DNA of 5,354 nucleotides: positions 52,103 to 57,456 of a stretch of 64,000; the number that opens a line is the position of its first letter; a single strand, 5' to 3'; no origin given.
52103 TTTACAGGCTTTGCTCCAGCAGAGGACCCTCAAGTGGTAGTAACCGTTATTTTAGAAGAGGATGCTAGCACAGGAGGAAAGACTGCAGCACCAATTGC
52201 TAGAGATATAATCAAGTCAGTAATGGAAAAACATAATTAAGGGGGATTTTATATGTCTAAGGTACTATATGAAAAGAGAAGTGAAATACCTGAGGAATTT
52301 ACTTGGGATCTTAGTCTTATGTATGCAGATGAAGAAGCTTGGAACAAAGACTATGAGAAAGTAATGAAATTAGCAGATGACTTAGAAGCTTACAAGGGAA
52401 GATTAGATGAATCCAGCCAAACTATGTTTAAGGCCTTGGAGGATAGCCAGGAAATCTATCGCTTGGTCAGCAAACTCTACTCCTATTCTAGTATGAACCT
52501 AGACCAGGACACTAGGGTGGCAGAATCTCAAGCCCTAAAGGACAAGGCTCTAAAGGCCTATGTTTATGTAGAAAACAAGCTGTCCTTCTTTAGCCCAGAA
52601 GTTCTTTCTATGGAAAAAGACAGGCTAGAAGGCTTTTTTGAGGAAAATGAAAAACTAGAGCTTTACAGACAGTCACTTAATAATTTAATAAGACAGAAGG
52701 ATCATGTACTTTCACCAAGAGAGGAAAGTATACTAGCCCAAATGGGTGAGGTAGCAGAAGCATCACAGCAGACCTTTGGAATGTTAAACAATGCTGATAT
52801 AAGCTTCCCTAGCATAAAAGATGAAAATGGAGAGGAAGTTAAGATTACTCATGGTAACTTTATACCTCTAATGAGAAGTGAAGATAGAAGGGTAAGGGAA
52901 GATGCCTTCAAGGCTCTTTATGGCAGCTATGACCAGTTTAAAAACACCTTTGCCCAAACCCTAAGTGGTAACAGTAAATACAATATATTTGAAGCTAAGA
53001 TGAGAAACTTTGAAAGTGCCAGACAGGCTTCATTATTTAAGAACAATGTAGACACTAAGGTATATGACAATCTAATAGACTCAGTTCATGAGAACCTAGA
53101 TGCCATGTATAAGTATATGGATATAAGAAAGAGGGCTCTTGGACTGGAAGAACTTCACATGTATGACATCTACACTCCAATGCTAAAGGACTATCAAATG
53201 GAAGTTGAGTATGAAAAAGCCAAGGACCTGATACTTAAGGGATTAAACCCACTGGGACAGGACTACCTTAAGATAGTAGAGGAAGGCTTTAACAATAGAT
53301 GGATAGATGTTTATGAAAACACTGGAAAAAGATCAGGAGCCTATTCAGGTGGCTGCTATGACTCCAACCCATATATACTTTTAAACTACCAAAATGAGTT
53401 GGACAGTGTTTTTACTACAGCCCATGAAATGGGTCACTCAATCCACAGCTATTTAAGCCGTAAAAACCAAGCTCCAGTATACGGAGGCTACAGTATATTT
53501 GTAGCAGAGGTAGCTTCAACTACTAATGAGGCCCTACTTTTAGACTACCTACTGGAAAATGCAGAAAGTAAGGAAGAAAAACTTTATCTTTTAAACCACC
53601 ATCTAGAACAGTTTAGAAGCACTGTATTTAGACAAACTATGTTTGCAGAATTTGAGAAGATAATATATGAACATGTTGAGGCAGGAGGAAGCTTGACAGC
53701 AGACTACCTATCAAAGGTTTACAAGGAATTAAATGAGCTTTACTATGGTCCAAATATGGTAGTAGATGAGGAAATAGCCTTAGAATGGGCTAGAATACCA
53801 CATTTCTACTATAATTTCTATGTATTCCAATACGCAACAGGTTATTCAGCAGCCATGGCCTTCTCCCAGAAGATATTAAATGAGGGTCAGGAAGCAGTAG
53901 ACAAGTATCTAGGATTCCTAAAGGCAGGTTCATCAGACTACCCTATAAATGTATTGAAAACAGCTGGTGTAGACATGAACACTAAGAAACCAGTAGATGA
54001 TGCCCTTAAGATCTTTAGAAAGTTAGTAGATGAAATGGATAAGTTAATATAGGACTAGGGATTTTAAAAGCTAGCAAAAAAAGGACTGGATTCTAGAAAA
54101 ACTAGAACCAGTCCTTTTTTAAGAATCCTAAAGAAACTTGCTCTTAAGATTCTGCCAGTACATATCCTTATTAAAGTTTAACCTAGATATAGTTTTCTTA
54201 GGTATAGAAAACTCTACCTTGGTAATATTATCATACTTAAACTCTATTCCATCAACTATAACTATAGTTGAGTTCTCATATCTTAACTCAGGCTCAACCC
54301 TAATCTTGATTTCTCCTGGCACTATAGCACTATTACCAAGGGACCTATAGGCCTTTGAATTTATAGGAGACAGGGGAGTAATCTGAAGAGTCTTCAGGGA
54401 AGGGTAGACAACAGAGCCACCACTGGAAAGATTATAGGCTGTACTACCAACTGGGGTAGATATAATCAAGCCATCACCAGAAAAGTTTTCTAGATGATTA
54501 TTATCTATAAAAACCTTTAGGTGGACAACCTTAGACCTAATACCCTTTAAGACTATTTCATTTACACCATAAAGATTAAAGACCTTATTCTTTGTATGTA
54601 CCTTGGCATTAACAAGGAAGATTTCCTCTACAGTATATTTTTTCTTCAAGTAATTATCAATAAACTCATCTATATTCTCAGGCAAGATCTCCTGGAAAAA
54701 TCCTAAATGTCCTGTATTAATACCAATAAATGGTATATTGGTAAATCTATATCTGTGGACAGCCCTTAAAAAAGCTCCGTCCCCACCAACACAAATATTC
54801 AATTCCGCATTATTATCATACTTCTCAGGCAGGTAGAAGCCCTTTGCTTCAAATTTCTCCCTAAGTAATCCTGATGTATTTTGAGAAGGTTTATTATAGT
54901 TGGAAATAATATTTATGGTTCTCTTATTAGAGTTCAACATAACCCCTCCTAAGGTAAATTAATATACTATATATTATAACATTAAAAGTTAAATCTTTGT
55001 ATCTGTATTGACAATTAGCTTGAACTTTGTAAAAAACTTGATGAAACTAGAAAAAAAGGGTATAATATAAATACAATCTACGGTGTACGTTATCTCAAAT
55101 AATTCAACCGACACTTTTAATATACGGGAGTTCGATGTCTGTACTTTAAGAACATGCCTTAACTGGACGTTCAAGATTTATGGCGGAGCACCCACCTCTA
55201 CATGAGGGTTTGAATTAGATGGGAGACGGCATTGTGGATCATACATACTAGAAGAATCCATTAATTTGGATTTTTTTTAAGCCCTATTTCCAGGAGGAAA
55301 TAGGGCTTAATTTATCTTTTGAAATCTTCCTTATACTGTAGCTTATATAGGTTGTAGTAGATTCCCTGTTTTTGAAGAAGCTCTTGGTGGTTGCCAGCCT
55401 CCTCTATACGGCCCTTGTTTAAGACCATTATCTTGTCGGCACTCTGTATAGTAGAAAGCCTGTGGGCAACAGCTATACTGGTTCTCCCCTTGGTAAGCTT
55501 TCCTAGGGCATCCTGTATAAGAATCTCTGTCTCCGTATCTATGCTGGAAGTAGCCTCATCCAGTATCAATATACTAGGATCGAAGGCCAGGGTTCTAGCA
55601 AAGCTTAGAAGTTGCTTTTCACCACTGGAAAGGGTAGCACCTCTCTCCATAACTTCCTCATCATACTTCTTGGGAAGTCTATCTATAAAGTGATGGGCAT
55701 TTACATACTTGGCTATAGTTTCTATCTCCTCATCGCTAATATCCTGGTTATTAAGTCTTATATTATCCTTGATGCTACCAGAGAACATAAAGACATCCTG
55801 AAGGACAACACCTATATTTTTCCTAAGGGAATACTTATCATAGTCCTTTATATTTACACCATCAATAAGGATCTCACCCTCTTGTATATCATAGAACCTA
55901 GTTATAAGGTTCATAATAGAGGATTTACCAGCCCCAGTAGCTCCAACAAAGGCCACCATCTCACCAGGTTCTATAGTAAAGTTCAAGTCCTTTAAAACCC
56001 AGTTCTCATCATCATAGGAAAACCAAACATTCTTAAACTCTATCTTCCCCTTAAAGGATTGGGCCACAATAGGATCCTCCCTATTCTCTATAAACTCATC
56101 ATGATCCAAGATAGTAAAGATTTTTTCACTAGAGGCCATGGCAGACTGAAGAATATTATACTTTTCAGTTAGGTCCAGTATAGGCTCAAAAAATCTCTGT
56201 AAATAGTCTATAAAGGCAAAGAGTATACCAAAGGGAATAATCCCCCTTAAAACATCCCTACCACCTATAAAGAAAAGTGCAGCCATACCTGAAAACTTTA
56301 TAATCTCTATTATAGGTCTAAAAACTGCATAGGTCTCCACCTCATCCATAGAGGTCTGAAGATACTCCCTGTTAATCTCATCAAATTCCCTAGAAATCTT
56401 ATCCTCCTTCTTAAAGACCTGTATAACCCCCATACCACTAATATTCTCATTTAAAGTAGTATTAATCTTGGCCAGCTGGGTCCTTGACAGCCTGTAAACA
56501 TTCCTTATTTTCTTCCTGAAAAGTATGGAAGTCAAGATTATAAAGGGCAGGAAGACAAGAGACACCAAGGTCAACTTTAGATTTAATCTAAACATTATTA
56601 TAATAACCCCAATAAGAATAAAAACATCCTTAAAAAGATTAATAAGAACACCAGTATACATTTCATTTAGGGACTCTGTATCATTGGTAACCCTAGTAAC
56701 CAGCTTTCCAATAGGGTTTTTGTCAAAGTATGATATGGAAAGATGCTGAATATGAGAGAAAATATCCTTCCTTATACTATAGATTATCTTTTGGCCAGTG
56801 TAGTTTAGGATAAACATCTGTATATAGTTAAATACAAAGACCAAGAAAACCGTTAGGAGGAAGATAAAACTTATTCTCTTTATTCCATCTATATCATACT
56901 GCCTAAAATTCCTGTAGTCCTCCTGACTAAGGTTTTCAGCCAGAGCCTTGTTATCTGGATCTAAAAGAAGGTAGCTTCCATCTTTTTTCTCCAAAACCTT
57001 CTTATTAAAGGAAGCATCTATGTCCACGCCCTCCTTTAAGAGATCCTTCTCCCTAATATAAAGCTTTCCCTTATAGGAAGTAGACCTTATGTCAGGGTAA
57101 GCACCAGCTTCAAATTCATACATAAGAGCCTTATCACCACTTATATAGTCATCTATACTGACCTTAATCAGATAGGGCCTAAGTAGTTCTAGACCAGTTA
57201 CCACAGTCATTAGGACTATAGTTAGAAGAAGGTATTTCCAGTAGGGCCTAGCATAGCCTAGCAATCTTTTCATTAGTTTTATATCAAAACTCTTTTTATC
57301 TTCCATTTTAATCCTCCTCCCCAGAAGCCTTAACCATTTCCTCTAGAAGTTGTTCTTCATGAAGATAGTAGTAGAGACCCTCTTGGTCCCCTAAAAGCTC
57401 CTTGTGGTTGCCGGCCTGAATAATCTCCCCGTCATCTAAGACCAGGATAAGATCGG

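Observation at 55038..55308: Orphan promoter-to-terminator unit encoding a rod-shaped ncRNA of about 205 nt (6S-like) between nadK and the ABC exporter operon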

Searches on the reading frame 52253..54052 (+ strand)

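Call 9: search_protein_families(library=pfam, proteins=[window:52253-54052:+])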
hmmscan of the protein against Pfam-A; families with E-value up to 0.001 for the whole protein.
window:52253-54052:+ (599 aa): 2 families
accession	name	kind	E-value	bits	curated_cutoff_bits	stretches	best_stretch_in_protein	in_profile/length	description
PF01432.26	Peptidase_M3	-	8e-83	279.7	27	1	206-586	2-456/457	Peptidase family M3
PF08439.15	Peptidase_M3_N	-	2.9e-21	75.9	25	1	116-185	1-70/70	Oligopeptidase F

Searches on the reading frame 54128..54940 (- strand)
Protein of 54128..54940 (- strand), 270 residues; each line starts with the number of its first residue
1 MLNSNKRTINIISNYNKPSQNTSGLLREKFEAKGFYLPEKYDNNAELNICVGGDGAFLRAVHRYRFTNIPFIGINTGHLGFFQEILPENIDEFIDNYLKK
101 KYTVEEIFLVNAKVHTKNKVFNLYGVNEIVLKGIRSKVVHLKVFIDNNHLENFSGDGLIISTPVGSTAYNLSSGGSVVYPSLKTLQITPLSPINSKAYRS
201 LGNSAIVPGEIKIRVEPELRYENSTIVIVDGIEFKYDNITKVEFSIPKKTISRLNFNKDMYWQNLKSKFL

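Call 8: find_related_loci(query=window:54128-54940:-, collection=genome_contigs, flank=3000)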
Query window:54128-54940:- (270 aa) in genome_contigs; peptide patterns used: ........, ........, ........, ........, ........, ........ (x = any residue, [..] = any of these).
425 stretches matched a pattern; 348 encode a relative of the query (tblastn E <= 1e-3); the best 80 are kept; 80 distinct loci.
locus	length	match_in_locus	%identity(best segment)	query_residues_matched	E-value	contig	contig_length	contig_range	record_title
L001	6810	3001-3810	71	1-270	1e-135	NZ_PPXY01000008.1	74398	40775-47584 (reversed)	Clostridium sp. Cult3 NODE_8, whole genome shotgun sequence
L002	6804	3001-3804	72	3-270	6e-134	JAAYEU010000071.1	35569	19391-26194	MAG: Tissierellia bacterium isolate AS07pgkLD_199 47635_AS07, whole genome shotgun sequence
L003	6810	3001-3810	71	1-270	9e-133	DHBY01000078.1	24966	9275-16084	MAG TPA_asm: Firmicutes bacterium UBA4916 UBA4916_contig_5102, whole genome shotgun sequence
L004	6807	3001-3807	72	2-270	4e-132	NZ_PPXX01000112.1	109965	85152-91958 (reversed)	Clostridium sp. Cult2 NODE_112, whole genome shotgun sequence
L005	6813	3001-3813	72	1-270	3e-132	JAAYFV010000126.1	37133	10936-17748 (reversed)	MAG: Tissierellia bacterium isolate AS09scLD_121 210363_AS09, whole genome shotgun sequence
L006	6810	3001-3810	71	1-270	1e-131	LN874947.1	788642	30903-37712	Clostridiales bacterium mt11 genome assembly Mediannikovella massiliensis, scaffold scaffold00015, whole genome shotgun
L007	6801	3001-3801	70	4-270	2e-131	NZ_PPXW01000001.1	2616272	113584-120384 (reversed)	Clostridium sp. Cult1 NODE_1, whole genome shotgun sequence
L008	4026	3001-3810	70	1-270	5e-132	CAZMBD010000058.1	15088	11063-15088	MAG TPA_asm: uncultured Clostridiaceae bacterium isolate SRP192927_co8_27 genome assembly, contig: NODE_3417_length_1508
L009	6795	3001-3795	71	6-270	5e-131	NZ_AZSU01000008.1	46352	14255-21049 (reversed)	[Clostridium] ultunense DSM 10521 scaffold_8, whole genome shotgun sequence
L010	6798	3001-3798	73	5-270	7e-131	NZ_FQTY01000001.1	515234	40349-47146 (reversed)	Tissierella praeacuta DSM 18095, whole genome shotgun sequence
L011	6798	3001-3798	74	5-270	7e-131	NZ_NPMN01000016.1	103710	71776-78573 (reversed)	Tissierella sp. P1 contig00016, whole genome shotgun sequence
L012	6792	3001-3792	72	7-270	1e-130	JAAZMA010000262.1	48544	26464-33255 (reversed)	MAG: Tissierellia bacterium isolate AS23ysBPME_29 130840_AS23, whole genome shotgun sequence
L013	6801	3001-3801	72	4-270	2e-130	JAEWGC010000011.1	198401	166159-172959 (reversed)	MAG: Bacillota bacterium isolate OH_PBlB_208 k127_745075, whole genome shotgun sequence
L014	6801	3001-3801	72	4-270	4e-130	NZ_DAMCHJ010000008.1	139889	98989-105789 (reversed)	MAG: Tissierella sp. isolate CTOTU49745 NODE_12_length_139889_cov_4.086052, whole genome shotgun sequence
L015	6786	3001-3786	73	9-270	1e-129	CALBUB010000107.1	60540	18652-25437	MAG TPA_asm: uncultured Firmicutes bacterium isolate SRR6713629_bin.84_CONCOCT_v1.1_MAG genome assembly, contig: ERZ7949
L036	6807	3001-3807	67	1-270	1e-119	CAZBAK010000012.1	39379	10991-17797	MAG TPA_asm: uncultured Tissierella sp. isolate SRP294416_co2_532 genome assembly, contig: NODE_623_length_39379_cov_8.9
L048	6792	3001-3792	65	7-270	6e-116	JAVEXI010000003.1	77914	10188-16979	MAG: Gudongella sp. isolate BF4_169 NODE_890_length_77914_cov_4.894430_Biofilm4, whole genome shotgun sequence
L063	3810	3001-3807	64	1-270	2e-112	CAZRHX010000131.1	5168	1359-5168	MAG TPA_asm: uncultured Tissierella sp. isolate SRP294416_co2_44 genome assembly, contig: NODE_30975_length_5168_cov_3.9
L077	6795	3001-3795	59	6-270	1e-102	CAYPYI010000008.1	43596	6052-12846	MAG TPA_asm: uncultured Tissierellaceae bacterium isolate SRP294416_co2_587 genome assembly, contig: NODE_459_length_435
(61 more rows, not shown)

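Call 9: search_protein_families(library=pfam, proteins=[window:54128-54940:-])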
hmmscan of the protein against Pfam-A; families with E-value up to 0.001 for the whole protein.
window:54128-54940:- (270 aa): 2 families
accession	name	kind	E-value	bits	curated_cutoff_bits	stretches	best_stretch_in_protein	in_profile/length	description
PF20143.4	NAD_kinase_C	-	9.5e-19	67.8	23.7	1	127-232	2-101/126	ATP-NAD kinase C-terminal domain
PF01513.26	NAD_kinase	-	2e-12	48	25.5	1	38-102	66-130/130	ATP-NAD kinase N-terminal domain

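Call 21: search_protein_families(library=pfam, proteins=[L048:2007-2897:-, L048:888-1688:+, L036:1998-2912:-, L077:1751-2566:+, L063:1772-2311:+])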
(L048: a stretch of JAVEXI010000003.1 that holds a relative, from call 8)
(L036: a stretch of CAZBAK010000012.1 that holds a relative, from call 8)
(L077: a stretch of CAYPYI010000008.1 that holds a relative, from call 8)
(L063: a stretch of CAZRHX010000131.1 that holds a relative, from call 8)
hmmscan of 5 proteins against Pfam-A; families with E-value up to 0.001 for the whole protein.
L048:2007-2897:- (296 aa): 1 family
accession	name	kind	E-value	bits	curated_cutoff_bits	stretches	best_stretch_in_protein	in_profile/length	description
PF00849.27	PseudoU_synth_2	-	6.4e-31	108.1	26.8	1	88-237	2-152/152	RNA pseudouridylate synthase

L048:888-1688:+ (266 aa): 1 family
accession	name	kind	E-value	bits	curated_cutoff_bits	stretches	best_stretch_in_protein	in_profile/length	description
PF02811.25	PHP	-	8.3e-31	108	26.4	1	3-193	1-163/164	PHP domain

L036:1998-2912:- (304 aa): 1 family
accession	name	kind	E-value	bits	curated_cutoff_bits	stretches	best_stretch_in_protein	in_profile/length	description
PF00849.27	PseudoU_synth_2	-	3e-29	102.7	26.8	1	90-240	1-152/152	RNA pseudouridylate synthase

L077:1751-2566:+ (271 aa): 1 family
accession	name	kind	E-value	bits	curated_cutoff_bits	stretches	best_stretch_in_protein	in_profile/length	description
PF02811.25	PHP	-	1.5e-32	113.6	26.4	1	3-200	1-164/164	PHP domain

L063:1772-2311:+ (179 aa): 0 families

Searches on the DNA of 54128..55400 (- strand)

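Call 4: search_rna_families(source=window, start=54900, end=55400, threshold=evalue, max_evalue=1, show_alignments=3)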
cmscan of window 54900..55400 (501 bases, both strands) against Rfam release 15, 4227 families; matches with E-value up to 1: 1.
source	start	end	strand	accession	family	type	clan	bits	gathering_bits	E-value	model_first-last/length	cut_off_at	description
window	55072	55244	+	RF00013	6S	Gene;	-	72.1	46.4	2.2e-14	1-187/187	no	6S / SsrS RNA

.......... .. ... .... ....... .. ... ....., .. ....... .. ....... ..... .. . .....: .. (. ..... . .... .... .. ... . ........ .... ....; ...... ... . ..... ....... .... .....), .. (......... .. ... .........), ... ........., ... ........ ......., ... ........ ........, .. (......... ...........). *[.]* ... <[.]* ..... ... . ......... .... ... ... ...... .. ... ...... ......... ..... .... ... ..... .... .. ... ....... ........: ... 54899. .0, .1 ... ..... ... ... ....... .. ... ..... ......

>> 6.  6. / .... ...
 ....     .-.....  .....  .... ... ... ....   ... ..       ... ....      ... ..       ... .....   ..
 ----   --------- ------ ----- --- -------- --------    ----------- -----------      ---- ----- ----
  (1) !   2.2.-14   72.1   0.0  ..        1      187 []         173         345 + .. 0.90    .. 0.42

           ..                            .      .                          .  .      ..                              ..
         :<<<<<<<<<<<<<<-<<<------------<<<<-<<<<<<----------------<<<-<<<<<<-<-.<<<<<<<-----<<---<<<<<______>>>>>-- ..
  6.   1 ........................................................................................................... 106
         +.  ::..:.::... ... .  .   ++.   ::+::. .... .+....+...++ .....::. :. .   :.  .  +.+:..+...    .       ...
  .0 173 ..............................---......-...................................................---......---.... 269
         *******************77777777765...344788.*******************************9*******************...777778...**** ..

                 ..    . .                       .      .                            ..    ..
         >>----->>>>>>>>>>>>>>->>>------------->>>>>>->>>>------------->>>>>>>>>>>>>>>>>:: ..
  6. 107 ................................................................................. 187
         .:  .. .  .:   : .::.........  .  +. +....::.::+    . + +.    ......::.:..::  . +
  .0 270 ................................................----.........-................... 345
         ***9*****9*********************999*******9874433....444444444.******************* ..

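Call 10: search_rna_families(sources=[L001, L005, L009, L010, L018, L020, L023, L026, L028, L029, L034, L037, L040, L045, L047, L048, L053, L062, L068, L076], threshold=gathering)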
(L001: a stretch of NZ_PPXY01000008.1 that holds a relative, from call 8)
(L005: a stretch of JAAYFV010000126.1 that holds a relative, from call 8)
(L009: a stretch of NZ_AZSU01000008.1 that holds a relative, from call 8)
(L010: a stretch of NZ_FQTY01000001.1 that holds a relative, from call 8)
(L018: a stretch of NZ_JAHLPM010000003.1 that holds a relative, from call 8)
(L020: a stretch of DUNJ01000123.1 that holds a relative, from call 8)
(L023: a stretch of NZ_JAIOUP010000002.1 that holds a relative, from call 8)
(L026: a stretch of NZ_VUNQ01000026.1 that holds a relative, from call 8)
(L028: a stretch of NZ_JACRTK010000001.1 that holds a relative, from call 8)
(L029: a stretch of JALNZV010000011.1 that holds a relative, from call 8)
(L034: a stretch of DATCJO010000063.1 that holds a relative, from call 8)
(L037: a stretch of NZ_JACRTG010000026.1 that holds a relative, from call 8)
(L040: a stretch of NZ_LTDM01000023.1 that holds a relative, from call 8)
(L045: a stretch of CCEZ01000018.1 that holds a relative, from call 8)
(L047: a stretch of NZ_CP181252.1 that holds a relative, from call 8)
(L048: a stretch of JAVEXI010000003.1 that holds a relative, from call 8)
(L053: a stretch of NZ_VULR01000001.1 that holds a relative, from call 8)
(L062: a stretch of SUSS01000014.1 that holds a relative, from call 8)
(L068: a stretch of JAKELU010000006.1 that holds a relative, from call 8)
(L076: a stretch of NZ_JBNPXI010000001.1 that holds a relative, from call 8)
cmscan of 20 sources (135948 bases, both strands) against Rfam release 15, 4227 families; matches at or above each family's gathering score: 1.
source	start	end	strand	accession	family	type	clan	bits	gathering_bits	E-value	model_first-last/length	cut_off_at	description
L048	1771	1950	-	RF00013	6S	Gene;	-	68.3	46.4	5e-11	1-187/187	no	6S / SsrS RNA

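Call 11: search_rna_families(sources=[L002, L003, L004, L006, L007, L011, L012, L013, L014, L015, L016, L017, L021, L027, L030, L031, L032, L033, L035, L036], threshold=gathering)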
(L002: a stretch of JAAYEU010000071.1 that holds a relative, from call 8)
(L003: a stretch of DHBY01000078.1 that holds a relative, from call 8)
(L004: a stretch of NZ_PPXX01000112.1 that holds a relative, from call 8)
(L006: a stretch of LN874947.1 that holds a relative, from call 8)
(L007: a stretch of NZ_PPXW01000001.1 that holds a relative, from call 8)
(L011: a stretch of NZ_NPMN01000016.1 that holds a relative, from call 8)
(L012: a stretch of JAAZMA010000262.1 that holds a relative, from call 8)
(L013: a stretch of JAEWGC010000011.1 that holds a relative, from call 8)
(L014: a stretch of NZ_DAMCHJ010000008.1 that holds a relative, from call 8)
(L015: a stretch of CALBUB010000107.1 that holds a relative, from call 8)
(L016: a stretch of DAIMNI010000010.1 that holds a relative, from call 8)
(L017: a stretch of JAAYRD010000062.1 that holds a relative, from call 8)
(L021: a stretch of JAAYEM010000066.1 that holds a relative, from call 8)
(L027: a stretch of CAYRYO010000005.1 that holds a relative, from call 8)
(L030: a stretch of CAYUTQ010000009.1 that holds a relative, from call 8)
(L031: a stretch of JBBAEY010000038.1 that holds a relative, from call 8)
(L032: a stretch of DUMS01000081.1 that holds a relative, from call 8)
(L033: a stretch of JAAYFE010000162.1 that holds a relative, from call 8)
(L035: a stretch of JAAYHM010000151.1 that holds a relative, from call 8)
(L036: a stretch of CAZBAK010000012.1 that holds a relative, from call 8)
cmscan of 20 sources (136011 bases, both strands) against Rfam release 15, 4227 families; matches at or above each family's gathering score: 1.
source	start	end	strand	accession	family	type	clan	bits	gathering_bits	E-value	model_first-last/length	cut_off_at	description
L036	1751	1927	-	RF00013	6S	Gene;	-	67.8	46.4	6.5e-11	1-187/187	no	6S / SsrS RNA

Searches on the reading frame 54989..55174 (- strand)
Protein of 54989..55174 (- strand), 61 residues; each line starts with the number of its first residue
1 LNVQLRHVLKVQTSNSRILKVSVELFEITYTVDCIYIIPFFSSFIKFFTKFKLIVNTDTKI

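Call 9: search_protein_families(library=pfam, proteins=[window:54989-55174:-])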
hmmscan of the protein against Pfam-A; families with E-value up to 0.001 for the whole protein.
window:54989-55174:- (61 aa): 0 families

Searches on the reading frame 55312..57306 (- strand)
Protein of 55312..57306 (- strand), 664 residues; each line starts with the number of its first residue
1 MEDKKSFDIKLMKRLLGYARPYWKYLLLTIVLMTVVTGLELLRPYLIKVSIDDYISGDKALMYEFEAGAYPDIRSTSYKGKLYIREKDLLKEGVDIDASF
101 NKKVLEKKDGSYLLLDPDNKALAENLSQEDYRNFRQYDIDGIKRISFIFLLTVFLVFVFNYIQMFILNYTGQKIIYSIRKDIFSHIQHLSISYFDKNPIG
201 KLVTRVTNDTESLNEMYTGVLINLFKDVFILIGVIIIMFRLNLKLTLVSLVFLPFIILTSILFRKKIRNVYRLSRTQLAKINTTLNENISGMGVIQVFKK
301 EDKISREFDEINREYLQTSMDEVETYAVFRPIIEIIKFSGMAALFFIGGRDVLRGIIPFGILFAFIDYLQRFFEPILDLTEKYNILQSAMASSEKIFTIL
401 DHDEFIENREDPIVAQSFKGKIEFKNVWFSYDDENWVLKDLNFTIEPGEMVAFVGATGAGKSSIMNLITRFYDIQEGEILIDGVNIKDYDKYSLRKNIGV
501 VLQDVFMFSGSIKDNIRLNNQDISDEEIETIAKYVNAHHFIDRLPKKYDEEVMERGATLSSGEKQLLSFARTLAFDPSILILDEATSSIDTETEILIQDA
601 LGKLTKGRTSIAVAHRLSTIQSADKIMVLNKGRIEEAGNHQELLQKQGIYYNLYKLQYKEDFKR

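Call 9: search_protein_families(library=pfam, proteins=[window:55312-57306:-])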
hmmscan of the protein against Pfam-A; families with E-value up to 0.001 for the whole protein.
window:55312-57306:- (664 aa): 4 families
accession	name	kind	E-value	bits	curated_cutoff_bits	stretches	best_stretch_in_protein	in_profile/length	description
PF00664.28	ABC_membrane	-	4.5e-54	184.4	28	1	140-375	38-273/274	ABC transporter transmembrane region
PF00005.33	ABC_tran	-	5.9e-32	111.6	25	1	438-587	1-137/137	ABC transporter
PF02463.25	SMC_N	-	0.00019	21.4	40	0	515-629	110-211/220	RecF/RecN/SMC N terminal domain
PF03193.22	RsgA_GTPase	-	0.00077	19.8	30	0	430-479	89-137/174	RsgA GTPase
